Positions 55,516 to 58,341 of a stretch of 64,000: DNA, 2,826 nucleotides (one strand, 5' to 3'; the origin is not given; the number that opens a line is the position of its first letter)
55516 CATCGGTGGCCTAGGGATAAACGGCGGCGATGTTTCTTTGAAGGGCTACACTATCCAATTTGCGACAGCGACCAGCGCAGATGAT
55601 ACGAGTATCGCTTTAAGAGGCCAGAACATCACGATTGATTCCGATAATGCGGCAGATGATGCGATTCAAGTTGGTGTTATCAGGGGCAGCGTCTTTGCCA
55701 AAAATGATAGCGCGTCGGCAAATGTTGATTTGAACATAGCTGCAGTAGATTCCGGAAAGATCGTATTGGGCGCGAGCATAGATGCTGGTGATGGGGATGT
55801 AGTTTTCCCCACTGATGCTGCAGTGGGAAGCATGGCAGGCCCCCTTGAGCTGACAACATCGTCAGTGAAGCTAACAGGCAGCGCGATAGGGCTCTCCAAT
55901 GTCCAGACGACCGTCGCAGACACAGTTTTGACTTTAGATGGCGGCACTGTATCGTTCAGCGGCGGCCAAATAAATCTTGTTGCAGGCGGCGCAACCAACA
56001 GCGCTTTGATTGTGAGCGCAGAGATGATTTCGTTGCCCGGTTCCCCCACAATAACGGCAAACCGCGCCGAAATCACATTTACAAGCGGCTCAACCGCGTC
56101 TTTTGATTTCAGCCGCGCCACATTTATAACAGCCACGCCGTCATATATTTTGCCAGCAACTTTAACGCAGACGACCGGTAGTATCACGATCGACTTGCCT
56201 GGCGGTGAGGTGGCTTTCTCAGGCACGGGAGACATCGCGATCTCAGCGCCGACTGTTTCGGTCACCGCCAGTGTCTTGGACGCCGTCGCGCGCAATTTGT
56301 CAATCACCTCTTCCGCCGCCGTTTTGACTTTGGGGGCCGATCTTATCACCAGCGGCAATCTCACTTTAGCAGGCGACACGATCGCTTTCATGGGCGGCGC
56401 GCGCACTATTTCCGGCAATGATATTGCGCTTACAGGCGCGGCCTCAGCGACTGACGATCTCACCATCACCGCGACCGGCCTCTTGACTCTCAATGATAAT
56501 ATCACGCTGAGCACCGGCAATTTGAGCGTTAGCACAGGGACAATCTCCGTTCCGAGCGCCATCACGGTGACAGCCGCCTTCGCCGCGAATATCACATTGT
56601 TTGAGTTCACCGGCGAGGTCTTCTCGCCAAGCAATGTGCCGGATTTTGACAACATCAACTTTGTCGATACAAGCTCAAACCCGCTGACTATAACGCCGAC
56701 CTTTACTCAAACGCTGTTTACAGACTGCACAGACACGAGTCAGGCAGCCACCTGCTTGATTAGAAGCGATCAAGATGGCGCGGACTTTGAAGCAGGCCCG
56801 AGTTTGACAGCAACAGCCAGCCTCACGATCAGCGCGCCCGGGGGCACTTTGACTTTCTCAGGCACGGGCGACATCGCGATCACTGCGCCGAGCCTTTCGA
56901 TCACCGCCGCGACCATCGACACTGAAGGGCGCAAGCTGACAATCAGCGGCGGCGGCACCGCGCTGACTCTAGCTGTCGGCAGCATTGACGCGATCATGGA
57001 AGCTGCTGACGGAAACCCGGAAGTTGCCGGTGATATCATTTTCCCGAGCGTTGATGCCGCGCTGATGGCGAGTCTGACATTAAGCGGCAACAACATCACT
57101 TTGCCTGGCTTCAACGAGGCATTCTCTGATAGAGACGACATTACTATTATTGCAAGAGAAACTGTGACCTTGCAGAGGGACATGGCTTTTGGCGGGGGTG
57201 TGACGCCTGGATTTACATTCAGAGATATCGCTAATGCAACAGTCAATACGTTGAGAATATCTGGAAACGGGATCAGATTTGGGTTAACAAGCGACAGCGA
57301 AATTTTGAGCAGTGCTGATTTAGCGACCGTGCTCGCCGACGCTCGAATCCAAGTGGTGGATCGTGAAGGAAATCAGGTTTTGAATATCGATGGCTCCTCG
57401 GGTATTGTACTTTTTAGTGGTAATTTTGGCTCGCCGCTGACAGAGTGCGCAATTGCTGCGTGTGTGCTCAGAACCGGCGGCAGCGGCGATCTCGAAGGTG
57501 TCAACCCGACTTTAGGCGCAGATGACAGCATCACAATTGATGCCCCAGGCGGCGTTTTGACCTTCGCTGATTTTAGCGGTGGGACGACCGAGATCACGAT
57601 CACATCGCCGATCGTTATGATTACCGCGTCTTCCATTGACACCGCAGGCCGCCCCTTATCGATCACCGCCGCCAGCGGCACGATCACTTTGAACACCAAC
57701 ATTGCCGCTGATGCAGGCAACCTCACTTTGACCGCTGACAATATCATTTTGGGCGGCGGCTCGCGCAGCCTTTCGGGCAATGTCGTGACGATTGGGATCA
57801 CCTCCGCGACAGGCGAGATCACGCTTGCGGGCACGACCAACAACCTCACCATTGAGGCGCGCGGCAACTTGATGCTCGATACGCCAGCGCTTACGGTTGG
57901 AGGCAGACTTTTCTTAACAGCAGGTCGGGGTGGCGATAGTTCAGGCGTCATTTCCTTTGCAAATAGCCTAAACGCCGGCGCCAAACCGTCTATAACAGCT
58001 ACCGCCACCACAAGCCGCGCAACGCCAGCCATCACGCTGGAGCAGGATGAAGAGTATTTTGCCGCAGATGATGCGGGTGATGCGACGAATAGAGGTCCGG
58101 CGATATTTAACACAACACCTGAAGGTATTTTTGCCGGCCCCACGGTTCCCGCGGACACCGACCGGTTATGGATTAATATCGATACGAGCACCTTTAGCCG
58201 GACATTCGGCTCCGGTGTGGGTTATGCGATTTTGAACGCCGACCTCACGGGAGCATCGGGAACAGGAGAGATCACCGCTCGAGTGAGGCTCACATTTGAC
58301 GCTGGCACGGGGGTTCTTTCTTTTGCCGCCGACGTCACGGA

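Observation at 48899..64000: More than 5,000-codon uninterrupted TPS-domain exoprotein gene with unusual higher-order repeat architecture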

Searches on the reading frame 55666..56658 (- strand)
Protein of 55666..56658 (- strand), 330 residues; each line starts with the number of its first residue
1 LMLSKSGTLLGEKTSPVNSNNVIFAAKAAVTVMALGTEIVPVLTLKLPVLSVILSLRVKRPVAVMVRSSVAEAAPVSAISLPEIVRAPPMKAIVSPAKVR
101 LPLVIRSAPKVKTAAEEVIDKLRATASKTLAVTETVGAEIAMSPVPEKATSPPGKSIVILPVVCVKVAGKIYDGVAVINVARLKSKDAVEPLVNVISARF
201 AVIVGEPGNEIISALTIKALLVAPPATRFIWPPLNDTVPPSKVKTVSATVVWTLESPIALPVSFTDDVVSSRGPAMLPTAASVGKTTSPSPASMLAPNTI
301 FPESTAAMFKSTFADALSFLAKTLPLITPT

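Call 86: search_protein_families(library=pfam, proteins=[window:55666-56658:-], max_evalue=0.01)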
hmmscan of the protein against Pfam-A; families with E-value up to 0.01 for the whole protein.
window:55666-56658:- (330 aa): 0 families

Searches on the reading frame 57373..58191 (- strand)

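Call 86: search_protein_families(library=pfam, proteins=[window:57373-58191:-], max_evalue=0.01)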
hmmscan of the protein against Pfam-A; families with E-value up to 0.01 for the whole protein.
window:57373-58191:- (272 aa): 1 family
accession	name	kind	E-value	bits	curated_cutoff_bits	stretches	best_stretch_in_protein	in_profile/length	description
PF20087.4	DUF6479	-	0.0052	17.6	25.4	0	48-99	12-63/120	Family of unknown function (DUF6479)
